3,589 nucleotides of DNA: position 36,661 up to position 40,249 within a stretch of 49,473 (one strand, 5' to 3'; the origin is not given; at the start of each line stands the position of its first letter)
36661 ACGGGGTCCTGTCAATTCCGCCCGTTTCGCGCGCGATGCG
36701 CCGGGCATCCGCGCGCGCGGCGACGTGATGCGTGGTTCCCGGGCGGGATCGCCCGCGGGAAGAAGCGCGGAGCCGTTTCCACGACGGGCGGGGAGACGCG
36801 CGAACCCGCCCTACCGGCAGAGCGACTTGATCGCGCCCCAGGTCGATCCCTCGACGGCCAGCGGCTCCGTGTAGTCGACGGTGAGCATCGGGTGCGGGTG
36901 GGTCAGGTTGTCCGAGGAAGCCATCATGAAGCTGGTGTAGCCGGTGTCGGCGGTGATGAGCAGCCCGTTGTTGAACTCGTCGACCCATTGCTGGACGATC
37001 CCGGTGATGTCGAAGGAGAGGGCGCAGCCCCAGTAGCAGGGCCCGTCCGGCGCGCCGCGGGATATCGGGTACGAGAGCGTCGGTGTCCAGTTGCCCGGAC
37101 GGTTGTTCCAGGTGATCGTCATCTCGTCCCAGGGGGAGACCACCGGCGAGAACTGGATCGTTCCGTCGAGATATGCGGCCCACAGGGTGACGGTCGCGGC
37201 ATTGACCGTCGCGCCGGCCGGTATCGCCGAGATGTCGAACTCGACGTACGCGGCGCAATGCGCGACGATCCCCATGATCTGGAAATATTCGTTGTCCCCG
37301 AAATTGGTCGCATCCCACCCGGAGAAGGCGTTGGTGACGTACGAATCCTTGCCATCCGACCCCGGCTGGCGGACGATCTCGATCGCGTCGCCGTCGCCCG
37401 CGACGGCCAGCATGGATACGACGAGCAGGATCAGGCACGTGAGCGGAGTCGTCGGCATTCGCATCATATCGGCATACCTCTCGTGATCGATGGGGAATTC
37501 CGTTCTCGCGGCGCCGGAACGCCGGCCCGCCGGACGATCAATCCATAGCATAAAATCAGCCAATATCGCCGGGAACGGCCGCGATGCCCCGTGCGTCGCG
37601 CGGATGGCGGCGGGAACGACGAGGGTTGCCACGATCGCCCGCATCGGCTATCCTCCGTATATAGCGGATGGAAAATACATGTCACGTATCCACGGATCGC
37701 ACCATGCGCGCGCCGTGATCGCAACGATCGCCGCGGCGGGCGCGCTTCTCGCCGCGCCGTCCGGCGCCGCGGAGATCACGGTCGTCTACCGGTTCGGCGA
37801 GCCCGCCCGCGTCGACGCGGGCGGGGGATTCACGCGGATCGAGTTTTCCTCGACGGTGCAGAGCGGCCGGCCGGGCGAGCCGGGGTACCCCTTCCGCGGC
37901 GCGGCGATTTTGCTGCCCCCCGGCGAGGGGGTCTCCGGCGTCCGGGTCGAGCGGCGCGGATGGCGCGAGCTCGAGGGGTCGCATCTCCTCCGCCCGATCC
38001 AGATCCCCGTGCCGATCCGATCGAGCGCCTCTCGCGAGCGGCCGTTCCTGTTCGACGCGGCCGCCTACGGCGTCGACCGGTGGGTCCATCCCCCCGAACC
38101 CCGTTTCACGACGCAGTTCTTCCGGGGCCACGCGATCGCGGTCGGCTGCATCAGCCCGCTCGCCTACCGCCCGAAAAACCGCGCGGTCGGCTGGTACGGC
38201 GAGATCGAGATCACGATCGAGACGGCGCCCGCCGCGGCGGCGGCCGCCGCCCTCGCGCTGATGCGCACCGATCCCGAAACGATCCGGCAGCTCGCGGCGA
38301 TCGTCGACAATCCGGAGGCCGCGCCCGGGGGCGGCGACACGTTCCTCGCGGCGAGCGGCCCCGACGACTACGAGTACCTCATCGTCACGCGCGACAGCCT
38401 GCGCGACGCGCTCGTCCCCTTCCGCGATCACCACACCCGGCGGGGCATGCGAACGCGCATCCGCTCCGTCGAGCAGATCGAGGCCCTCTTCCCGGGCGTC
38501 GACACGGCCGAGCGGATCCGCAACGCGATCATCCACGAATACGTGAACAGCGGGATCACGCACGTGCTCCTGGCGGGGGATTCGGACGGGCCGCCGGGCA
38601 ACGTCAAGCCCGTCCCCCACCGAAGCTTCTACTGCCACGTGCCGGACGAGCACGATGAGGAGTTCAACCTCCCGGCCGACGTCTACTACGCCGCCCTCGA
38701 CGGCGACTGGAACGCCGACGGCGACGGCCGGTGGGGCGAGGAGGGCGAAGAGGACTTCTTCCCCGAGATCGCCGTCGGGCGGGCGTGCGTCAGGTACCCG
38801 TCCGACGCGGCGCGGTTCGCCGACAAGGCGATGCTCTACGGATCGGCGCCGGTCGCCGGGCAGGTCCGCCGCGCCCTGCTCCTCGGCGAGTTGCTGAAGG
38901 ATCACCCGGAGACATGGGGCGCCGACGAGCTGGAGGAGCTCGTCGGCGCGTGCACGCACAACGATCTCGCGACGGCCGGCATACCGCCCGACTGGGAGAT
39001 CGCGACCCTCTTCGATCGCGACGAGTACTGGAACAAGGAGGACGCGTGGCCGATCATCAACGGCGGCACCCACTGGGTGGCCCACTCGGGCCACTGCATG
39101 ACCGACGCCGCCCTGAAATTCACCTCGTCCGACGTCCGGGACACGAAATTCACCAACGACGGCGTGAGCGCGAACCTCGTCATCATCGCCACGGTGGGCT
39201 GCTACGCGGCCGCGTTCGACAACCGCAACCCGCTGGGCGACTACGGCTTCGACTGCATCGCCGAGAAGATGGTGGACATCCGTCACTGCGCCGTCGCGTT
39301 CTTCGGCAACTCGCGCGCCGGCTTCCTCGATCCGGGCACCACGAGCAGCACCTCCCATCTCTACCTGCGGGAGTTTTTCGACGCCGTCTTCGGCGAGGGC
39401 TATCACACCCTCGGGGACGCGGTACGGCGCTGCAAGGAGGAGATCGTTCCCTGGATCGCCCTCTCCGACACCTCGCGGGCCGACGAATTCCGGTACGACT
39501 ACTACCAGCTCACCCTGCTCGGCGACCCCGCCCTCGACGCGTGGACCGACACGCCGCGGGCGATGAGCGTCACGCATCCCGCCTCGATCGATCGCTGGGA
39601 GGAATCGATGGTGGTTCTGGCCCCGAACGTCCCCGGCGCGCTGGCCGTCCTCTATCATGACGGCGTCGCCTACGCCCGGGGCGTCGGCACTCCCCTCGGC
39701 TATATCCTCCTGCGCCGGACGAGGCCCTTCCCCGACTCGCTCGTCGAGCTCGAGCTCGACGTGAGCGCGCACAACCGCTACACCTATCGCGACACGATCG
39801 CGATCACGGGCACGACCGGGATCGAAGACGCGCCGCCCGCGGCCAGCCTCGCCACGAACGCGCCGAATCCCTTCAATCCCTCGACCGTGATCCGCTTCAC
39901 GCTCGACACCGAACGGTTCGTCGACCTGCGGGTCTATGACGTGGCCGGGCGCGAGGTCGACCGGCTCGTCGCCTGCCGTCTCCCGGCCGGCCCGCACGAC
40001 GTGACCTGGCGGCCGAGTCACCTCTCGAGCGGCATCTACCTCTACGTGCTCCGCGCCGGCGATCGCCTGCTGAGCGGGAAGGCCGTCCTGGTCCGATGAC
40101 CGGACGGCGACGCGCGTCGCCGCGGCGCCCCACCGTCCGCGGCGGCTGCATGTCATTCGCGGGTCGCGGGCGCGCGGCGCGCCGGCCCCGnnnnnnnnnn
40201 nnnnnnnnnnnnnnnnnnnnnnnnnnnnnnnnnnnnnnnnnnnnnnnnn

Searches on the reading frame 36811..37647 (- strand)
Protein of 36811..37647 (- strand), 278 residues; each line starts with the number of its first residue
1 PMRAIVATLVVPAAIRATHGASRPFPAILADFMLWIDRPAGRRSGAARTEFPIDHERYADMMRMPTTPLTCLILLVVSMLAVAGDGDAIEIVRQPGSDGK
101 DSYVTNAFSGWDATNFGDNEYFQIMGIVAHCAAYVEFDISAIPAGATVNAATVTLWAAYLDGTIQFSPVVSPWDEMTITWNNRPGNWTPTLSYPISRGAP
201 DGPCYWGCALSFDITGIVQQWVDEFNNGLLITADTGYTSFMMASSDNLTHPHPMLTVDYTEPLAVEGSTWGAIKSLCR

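Call 67: search_protein_families(library=pfam, proteins=[window:36811-37647:-], max_evalue=0.00001)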
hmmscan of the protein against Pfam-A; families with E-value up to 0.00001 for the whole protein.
window:36811-37647:- (278 aa): 1 family
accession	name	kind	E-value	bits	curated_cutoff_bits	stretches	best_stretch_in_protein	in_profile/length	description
PF24517.2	CBM96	-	1.5e-13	51.4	26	1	100-256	9-161/164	Carbohydrate-binding module family 96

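Call 68: search_protein_families(library=ncbifam, proteins=[window:36811-37647:-], max_evalue=0.001)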
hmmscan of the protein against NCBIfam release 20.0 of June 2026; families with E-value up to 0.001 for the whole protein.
window:36811-37647:- (278 aa): 1 family
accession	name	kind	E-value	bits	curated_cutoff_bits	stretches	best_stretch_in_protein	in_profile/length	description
NF033679.1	DNRLRE_dom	domain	3.7e-22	79.1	34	1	109-257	7-163/164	DNRLRE domain-containing protein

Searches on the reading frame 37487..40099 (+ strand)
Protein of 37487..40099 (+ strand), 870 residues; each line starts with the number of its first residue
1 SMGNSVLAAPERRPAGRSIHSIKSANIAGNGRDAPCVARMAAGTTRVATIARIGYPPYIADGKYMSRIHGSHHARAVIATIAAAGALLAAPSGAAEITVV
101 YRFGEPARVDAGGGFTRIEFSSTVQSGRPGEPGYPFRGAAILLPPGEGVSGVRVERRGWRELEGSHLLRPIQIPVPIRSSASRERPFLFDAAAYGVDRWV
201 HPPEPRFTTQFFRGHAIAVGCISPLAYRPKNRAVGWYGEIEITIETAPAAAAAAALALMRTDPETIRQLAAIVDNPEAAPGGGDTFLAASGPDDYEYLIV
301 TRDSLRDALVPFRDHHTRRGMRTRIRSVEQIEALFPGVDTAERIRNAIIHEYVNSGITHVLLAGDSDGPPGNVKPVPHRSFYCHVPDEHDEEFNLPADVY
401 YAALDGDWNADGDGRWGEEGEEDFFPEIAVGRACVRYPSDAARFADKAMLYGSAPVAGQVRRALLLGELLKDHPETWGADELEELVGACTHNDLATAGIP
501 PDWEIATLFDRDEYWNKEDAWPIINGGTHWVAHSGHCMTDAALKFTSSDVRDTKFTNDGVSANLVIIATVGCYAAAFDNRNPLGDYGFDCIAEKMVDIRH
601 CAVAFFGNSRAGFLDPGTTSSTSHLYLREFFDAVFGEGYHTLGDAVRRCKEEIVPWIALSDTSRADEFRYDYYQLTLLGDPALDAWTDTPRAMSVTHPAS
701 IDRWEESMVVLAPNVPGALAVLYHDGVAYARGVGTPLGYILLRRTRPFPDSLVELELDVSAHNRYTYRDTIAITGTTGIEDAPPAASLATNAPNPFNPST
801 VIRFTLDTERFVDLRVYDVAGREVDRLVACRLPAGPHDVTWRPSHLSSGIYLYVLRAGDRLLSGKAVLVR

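Call 67: search_protein_families(library=pfam, proteins=[window:37487-40099:+], max_evalue=0.00001)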
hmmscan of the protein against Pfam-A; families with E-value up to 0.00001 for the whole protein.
window:37487-40099:+ (870 aa): 1 family
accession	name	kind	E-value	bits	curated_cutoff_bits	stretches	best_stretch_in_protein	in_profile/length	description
PF01364.23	Peptidase_C25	-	2.4e-48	165.7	23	1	297-683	1-372/374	Peptidase family C25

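Call 68: search_protein_families(library=ncbifam, proteins=[window:37487-40099:+], max_evalue=0.001)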
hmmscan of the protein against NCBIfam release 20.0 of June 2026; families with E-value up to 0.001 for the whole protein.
window:37487-40099:+ (870 aa): 3 families
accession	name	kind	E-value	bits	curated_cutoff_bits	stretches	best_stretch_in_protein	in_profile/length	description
NF033707.1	T9SS_sortase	equivalog_domain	2.5e-11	42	420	1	293-465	365-533/1095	type IX secretion system sortase PorU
NF052323.1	T9SSA_dep_M6i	equivalog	3.7e-06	25.2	600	1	790-857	959-1026/1043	T9SS-dependent M6-like inactivated metalloprotease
TIGR04183.1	Por_Secre_tail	domain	7.3e-06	25.9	23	1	793-861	3-64/72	T9SS type A sorting domain-containing protein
